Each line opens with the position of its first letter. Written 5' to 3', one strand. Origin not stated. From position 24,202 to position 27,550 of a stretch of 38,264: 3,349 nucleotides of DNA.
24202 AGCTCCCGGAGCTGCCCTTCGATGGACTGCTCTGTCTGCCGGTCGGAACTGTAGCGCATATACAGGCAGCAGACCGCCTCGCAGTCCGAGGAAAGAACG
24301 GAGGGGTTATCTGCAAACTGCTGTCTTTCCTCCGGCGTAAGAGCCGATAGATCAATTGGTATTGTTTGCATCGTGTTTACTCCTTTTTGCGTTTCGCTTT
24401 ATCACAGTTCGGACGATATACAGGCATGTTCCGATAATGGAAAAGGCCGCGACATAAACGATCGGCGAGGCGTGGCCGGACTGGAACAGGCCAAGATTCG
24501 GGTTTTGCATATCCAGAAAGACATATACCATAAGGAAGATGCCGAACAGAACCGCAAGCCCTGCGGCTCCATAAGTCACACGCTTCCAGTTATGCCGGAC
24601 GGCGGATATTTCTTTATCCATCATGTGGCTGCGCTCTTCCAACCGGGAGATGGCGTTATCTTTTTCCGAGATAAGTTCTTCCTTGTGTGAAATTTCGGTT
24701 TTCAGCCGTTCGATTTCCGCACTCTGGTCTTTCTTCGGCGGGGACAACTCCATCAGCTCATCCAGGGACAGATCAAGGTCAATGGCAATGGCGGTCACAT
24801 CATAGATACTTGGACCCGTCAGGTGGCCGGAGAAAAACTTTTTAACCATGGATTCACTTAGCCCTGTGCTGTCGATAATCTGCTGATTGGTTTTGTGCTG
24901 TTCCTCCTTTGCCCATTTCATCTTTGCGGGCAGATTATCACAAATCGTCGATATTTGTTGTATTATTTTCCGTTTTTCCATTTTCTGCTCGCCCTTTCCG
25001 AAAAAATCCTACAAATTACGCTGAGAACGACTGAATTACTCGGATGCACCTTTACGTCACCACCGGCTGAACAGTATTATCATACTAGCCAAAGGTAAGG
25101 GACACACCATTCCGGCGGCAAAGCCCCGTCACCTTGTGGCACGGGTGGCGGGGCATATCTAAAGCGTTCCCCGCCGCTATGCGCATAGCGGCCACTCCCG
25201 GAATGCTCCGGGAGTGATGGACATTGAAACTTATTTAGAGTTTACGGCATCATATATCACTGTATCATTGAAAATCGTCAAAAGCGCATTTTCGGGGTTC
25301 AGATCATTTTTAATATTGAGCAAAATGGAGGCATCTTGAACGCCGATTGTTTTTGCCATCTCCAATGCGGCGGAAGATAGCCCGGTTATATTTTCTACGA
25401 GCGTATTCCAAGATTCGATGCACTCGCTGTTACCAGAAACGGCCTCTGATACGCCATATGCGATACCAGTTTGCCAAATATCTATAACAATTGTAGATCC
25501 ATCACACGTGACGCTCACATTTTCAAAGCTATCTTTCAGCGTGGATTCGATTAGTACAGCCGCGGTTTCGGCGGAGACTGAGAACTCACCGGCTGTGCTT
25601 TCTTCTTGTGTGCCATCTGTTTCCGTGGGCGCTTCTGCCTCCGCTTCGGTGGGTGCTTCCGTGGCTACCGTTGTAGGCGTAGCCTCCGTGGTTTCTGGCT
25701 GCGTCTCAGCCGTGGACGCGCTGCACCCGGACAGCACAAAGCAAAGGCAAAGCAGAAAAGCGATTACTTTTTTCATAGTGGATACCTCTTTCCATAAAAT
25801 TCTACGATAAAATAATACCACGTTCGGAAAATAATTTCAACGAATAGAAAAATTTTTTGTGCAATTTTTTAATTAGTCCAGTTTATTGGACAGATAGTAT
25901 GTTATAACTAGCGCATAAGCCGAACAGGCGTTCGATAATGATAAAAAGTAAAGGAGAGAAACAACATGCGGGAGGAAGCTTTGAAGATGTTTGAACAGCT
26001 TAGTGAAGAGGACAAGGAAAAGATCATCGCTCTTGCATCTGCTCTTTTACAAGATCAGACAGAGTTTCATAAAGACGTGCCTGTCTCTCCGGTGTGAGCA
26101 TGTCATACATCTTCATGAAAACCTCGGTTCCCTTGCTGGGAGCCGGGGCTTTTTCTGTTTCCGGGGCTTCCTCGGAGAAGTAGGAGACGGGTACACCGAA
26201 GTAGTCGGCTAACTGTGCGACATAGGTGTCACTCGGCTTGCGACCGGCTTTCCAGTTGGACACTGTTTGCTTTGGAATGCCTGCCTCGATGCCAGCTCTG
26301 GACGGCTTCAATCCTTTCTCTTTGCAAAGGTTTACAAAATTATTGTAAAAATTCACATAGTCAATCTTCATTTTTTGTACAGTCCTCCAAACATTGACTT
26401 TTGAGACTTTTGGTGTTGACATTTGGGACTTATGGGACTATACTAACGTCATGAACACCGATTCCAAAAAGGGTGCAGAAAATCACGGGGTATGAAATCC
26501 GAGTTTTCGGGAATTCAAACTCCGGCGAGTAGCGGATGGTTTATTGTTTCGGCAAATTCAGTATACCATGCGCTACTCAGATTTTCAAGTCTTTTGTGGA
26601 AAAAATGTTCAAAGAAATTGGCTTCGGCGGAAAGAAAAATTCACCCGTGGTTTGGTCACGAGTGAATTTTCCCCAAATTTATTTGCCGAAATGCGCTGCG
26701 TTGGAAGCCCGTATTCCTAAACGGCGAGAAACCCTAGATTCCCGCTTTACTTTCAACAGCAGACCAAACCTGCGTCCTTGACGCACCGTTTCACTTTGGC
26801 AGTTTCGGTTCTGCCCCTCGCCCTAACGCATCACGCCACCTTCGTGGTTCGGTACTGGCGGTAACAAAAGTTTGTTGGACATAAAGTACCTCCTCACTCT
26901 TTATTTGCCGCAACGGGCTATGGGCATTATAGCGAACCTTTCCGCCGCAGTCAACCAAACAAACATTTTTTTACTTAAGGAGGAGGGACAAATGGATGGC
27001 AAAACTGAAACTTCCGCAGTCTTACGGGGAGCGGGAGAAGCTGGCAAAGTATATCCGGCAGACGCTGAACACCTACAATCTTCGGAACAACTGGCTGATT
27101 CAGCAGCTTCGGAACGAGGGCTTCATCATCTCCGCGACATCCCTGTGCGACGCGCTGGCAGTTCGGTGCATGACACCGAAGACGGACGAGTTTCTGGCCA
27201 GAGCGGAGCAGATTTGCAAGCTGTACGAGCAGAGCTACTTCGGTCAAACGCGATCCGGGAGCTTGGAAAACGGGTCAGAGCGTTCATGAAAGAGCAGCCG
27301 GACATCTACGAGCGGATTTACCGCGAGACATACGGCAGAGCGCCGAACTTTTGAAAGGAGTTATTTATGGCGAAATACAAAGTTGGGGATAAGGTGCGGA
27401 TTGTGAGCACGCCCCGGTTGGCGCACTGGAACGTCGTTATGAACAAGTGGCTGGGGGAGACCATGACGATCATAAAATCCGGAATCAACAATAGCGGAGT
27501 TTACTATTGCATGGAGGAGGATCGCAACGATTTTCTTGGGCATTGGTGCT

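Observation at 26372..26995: Unusually long (620 bp), ORF-poor, promoter-dense lysis-lysogeny switch with face-to-face consensus promoters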

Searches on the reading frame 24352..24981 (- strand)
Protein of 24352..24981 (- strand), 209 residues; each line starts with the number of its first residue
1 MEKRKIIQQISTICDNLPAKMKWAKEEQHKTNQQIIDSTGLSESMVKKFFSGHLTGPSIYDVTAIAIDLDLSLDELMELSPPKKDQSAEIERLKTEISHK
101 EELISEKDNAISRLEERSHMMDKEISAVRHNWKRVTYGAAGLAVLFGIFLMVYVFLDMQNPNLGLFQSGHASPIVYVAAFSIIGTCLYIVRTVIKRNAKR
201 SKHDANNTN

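Call 14: search_protein_families(library=pfam, proteins=[window:24352-24981:-], max_evalue=0.01)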
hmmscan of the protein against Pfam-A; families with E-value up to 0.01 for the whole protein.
window:24352-24981:- (209 aa): 1 family
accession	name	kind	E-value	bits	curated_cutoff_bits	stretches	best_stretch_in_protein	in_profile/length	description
PF01381.28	HTH_3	-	0.0044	17.5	23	1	22-76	2-55/55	Helix-turn-helix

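Call 15: search_protein_families(library=phrogs, proteins=[window:24352-24981:-], max_evalue=0.01)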
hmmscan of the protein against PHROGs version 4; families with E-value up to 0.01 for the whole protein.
window:24352-24981:- (209 aa): 2 families
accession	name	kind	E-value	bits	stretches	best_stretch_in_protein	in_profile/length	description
phrog_6223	-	transcription regulation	8.6e-05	23.5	1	24-65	13-53/73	transcriptional repressor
phrog_2967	-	transcription regulation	0.0063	17.1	1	20-98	14-91/225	transcriptional regulator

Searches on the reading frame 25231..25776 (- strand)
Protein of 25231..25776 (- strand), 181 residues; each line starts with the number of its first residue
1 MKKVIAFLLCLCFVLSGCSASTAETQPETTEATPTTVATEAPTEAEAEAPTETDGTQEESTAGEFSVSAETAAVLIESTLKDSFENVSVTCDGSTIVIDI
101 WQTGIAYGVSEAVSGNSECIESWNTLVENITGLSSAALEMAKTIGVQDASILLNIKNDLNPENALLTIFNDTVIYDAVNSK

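Call 14: search_protein_families(library=pfam, proteins=[window:25231-25776:-], max_evalue=0.01)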
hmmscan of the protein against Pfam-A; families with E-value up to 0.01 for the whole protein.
window:25231-25776:- (181 aa): 1 family
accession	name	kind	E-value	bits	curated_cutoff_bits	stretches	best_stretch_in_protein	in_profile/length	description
PF04277.18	OAD_gamma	-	0.0024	19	27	1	4-74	14-67/76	Oxaloacetate decarboxylase, gamma chain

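Call 15: search_protein_families(library=phrogs, proteins=[window:25231-25776:-], max_evalue=0.01)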
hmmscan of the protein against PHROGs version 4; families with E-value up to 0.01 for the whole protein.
window:25231-25776:- (181 aa): 2 families
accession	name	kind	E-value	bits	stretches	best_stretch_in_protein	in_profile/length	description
phrog_1267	-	lysis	1.7e-05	26.4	1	1-56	2-55/119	Rz-like spanin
phrog_9170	-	unknown function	0.0096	16.7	0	3-65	5-66/159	-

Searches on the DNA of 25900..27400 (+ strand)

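Call 4: search_rna_families(source=window, start=26200, end=27200, threshold=evalue, max_evalue=10, show_alignments=3)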
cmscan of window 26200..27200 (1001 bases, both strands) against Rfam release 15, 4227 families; matches with E-value up to 10: 4.
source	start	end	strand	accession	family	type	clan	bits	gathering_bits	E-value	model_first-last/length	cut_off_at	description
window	26635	26840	-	RF02986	FuFi-1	Gene; sRNA;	-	85.8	59.6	1.2e-18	1-175/175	no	FuFi-1 RNA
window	27079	27137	-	RF01516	v-snoRNA-1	Gene; snRNA; snoRNA; CD-box;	-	16.2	75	1.9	1-65/65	no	Human herpesvirus 1 small nucleolar RNA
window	26463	26612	-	RF01669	P14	Gene; sRNA;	-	16.2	45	2.1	1-146/146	no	Pseudomonas sRNA P14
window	26429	26558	+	RF03046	Pseudomonadales-1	Gene; sRNA;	-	12.6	68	3.4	1-164/164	no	Pseudomonadales-1 RNA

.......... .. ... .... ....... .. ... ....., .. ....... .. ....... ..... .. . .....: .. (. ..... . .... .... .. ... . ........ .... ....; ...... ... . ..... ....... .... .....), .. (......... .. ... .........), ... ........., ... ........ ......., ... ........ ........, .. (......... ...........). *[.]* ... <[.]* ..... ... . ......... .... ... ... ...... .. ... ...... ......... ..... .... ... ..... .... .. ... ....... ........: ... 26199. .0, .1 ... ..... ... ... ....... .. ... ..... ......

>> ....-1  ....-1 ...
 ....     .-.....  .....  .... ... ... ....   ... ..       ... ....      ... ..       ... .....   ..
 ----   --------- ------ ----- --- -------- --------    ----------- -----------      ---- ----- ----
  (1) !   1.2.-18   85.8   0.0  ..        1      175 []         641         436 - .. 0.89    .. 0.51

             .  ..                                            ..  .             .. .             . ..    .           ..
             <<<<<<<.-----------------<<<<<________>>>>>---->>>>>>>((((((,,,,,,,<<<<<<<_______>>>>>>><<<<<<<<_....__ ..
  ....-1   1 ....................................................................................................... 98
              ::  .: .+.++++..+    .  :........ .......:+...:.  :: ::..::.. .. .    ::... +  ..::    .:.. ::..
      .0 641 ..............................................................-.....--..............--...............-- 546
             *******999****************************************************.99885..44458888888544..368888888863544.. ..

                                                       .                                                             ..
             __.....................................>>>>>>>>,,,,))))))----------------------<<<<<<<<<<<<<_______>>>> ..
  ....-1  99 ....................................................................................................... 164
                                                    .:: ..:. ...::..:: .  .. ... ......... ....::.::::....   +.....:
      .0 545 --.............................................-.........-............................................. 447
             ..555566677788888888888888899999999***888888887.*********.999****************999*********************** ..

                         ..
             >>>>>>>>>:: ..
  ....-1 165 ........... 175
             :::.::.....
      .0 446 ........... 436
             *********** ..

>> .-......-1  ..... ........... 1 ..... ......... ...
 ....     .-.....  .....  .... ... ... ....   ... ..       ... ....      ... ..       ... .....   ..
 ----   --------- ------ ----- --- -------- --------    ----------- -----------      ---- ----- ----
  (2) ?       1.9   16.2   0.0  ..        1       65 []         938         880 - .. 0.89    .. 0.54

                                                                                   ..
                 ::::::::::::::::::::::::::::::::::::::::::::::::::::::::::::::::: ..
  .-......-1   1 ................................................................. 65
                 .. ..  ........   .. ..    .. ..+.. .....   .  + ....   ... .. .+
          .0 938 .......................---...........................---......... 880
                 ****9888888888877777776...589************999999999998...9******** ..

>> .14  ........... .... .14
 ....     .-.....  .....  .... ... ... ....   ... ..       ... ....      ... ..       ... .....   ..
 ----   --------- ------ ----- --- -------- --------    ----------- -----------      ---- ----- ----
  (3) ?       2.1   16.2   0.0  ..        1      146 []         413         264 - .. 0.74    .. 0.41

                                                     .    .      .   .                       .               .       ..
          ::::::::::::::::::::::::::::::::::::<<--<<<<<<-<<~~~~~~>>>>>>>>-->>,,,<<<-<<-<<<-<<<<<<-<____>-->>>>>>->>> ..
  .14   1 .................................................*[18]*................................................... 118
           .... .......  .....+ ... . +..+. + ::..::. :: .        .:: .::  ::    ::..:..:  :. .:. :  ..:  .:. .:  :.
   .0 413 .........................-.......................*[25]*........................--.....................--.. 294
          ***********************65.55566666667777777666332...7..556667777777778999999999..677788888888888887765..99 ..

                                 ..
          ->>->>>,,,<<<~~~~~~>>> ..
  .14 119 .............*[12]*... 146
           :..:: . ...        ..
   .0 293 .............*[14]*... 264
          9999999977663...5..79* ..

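Call 9: search_dna_similar(query=window:25900-27400:+, collection=phages, mode=distant, max_rows=20)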
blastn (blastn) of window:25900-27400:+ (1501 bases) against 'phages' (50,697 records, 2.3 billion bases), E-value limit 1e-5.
No match.

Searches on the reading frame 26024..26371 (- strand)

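Call 14: search_protein_families(library=pfam, proteins=[window:26024-26371:-], max_evalue=0.01)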
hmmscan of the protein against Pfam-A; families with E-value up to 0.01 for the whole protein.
window:26024-26371:- (115 aa): 3 families
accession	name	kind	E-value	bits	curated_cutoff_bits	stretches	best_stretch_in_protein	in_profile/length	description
PF01381.28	HTH_3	-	5.3e-07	30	23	1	17-65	6-55/55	Helix-turn-helix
PF13560.12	HTH_31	-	0.00012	22.8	27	1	15-62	9-58/64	Helix-turn-helix domain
PF07022.19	Phage_CI_repr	-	0.00093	19.9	22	0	29-49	21-42/65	Bacteriophage CI repressor helix-turn-helix domain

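Call 15: search_protein_families(library=phrogs, proteins=[window:26024-26371:-], max_evalue=0.01)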
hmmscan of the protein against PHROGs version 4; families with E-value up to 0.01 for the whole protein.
window:26024-26371:- (115 aa): 6 families
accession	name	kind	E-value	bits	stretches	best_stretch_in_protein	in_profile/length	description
phrog_8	-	transcription regulation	4.3e-12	47.1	1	6-66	75-136/346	transcriptional regulator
phrog_2967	-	transcription regulation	1.6e-09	38.7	1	5-113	8-111/225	transcriptional regulator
phrog_4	-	transcription regulation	1.8e-09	38.1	1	14-75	143-201/400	transcriptional repressor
phrog_3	-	transcription regulation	2.5e-07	31.8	1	4-84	85-167/430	transcriptional repressor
phrog_2439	-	transcription regulation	9.2e-07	29.1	1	14-74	14-75/367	transcriptional regulator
phrog_638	-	transcription regulation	0.00065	20.6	1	30-62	27-60/145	transcriptional regulator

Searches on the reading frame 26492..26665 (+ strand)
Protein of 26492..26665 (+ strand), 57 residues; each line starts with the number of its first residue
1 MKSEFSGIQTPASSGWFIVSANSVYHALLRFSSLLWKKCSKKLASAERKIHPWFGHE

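Call 55: search_protein_families(library=pfam, proteins=[window:26492-26665:+], max_evalue=5)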
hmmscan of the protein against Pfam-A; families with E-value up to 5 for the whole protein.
window:26492-26665:+ (57 aa): 1 family
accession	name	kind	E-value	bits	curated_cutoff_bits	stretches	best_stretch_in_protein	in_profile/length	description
PF02609.21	Exonuc_VII_S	-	0.21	12.1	24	1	35-50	35-50/52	Exonuclease VII small subunit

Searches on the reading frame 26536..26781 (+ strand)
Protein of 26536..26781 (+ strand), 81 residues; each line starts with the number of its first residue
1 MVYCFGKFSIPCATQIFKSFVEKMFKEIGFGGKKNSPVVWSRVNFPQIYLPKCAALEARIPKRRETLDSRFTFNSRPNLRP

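Call 14: search_protein_families(library=pfam, proteins=[window:26536-26781:+], max_evalue=0.01)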
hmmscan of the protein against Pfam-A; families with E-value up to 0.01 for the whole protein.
window:26536-26781:+ (81 aa): 0 families

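Call 15: search_protein_families(library=phrogs, proteins=[window:26536-26781:+], max_evalue=0.01)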
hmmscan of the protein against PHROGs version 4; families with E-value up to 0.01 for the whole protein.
window:26536-26781:+ (81 aa): 0 families

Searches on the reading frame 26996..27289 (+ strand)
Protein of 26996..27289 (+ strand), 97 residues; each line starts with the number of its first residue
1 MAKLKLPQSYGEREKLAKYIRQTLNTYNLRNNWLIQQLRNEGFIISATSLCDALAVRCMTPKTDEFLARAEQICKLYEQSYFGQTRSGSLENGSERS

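Call 14: search_protein_families(library=pfam, proteins=[window:26996-27289:+], max_evalue=0.01)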
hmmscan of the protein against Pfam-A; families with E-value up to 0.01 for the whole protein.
window:26996-27289:+ (97 aa): 0 families

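Call 15: search_protein_families(library=phrogs, proteins=[window:26996-27289:+], max_evalue=0.01)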
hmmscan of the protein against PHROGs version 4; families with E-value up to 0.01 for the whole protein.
window:26996-27289:+ (97 aa): 0 families

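Call 54: search_solved_structures(query=window:26996-27289:+, max_evalue=5)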
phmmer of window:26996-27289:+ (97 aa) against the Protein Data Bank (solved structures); distinct sequences matched with E-value up to 5: 2.
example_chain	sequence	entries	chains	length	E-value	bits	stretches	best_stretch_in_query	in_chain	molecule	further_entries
8fbm_A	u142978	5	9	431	1.7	12.2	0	68-86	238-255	Glycylpeptide N-tetradecanoyltransferase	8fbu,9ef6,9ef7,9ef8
8fbt_B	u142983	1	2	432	1.7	12.2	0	68-86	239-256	Glycylpeptide N-tetradecanoyltransferase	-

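Call 55: search_protein_families(library=pfam, proteins=[window:26996-27289:+], max_evalue=5)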
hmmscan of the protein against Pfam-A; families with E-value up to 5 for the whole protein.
window:26996-27289:+ (97 aa): 2 families
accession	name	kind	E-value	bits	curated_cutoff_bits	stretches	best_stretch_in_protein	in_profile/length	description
PF17586.7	DUF5485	-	0.086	13.6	27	1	45-64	8-27/56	Family of unknown function (DUF5485)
PF24933.1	DUF7751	-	0.22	12.3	27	1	29-55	33-58/61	Domain of unknown function (DUF7751)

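Call 64: find_homologous_proteins(query=window:26996-27289:+, max_evalue=0.001)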
Query window:26996-27289:+ (97 aa): 29 proteins with E <= 0.001 among 30 candidates.
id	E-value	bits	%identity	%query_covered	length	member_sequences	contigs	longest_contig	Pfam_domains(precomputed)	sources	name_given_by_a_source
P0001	2.0e-52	193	93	100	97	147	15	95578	-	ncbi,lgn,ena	-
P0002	5.3e-51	188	95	96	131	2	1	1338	-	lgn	-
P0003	2.7e-50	186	90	100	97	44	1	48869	-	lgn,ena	-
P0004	1.8e-48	180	89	100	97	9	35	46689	-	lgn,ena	-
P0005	9.2e-48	178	98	87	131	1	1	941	-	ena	-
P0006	4.6e-47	175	87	100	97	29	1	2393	-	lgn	-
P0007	2.5e-44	167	100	80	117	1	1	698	-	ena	-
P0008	1.2e-43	165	87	92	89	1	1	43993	-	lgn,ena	-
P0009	9.0e-42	159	78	100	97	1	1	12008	-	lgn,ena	-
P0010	6.5e-39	149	80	92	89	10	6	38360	-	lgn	-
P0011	6.1e-38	146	80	90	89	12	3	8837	-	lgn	-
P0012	1.2e-37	145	78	92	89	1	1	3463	-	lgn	-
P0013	2.1e-37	145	75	92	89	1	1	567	-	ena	-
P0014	9.8e-37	142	77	90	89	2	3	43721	-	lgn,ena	-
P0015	2.5e-36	141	77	90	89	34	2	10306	-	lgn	-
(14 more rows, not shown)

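Call 69: find_encoding_contigs(protein=P0001, flank=4000, max_places=4)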
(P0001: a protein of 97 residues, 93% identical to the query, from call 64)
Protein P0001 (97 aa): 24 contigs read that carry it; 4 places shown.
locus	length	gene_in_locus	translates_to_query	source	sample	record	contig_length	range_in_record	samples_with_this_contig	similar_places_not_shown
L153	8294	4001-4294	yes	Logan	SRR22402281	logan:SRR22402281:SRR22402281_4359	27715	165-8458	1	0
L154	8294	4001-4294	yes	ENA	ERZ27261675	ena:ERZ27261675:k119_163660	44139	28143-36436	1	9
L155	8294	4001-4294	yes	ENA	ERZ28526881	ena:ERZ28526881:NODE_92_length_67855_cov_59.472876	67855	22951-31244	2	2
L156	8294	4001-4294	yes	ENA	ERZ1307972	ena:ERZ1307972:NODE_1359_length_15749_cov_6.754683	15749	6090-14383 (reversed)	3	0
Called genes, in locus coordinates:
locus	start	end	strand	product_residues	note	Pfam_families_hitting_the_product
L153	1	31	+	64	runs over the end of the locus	?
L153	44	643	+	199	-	PF00132:Hexapep, PF14602:Hexapep_2 (weak)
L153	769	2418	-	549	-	PF00239:Resolvase, PF07508:Recombinase, PF13408:Zn_ribbon_recom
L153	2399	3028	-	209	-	-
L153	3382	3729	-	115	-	PF01381:HTH_3 (weak)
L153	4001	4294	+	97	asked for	-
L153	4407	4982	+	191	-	-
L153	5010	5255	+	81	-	-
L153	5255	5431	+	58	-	-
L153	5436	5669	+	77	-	-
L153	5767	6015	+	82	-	-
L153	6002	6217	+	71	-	-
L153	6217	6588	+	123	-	-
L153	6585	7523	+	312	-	PF09588:YqaJ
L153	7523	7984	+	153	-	-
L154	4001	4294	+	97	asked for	-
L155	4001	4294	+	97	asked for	-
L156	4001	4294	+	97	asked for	-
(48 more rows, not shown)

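Call 73: predict_structure(alignment_id=A5)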
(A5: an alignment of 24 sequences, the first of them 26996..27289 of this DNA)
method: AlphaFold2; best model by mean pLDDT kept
length: 97 residues; sequences in the alignment: 24
mean_pLDDT: 82.3   pTM: 0.70
mean pLDDT of the five models: 82.3, 82.2, 80.4, 80.2, 69.4
residues with pLDDT >= 90: 46; 70-90: 33; 50-70: 7; < 50: 11
segments of 3 or more residues with pLDDT < 50: 86-96
pLDDT, mean of each block of 10 residues (from residue 1): 81 94 91 92 89 88 91 90 53 43
secondary structure, 60 per line:
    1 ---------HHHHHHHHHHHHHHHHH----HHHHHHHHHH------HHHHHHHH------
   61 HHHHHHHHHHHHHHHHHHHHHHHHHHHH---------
elements in order: H10-26 H31-40 H47-54 H61-88

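Call 76: fold_search(model_id=the predicted structure, library=pdb)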
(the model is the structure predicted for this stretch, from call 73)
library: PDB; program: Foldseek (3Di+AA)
matches with E <= 10: 137; with E <= 0.001: 0
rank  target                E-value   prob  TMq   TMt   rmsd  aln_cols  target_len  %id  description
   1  6t90_K                5.2e-01  0.96  0.56  0.72   1.9        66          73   20  OCT4-SOX2-bound nucleosome - SHL-6 (released 2020-05-06)
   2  6ht5_E                5.5e-01  0.72  0.47  0.46   4.6        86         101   19  Oct4/Sox2:UTF1 structure (released 2019-10-23)
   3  9pfn_A                5.9e-01  0.77  0.55  0.41  14.6        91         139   13  Structure of POU2F3 POU domains bound to coactivator OCA-T2 and DNA (2.8 angstrom resolution) (released 2025-10-01)
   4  1wh8_MODEL_1_A        6.3e-01  0.72  0.51  0.45   9.5        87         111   11  Solution structure of the third CUT domain of human Homeobox protein Cux-2 (released 2004-11-28)
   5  3l1p_B                7.1e-01  0.90  0.63  0.44  13.4        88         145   17  POU protein:DNA complex (released 2010-12-15)
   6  6yov_K                7.1e-01  0.89  0.52  0.71   2.7        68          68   18  OCT4-SOX2-bound nucleosome - SHL+6 (released 2020-05-06)
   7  7xrc_C                7.6e-01  0.95  0.67  0.50   5.6        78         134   15  Crystal Structure of the dimeric Brn2 (Pou3f2) POU domain bound to palindromic MORE DNA (released 2022-06-15)
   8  9pfn_E                8.0e-01  0.89  0.64  0.48  12.8        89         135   16  Structure of POU2F3 POU domains bound to coactivator OCA-T2 and DNA (2.8 angstrom resolution) (released 2025-10-01)
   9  9pfo_I                8.5e-01  0.69  0.57  0.42  15.0        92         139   15  Structure of POU2F3 POU domains bound to coactivator OCA-T2 and DNA (2.1 angstrom resolution) (released 2025-10-01)
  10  8bx2_A                1.0e+00  0.54  0.47  0.46   4.6        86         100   19  Oct4/Sox2 protein:DNA complex (released 2023-12-20)
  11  3l1p_A                1.1e+00  0.85  0.64  0.44  12.9        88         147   17  POU protein:DNA complex (released 2010-12-15)
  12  3d1n_P                1.2e+00  0.63  0.55  0.63   3.5        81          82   15  Structure of human Brn-5 transcription factor in complex with corticotrophin-releasing hormone gene promoter (released 2009-05-26)
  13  3d1n_L                1.6e+00  0.60  0.57  0.41   3.1        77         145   19  Structure of human Brn-5 transcription factor in complex with corticotrophin-releasing hormone gene promoter (released 2009-05-26)
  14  8c7e_A                1.6e+00  0.23  0.43  0.29  13.8       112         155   17  Serendipitous cyanase structure from Serratia-like contamination (released 2023-02-22)
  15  4y42_A                1.8e+00  0.15  0.40  0.26  13.1       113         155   15  Cyanase (CynS) from Serratia proteamaculans (released 2015-04-08)
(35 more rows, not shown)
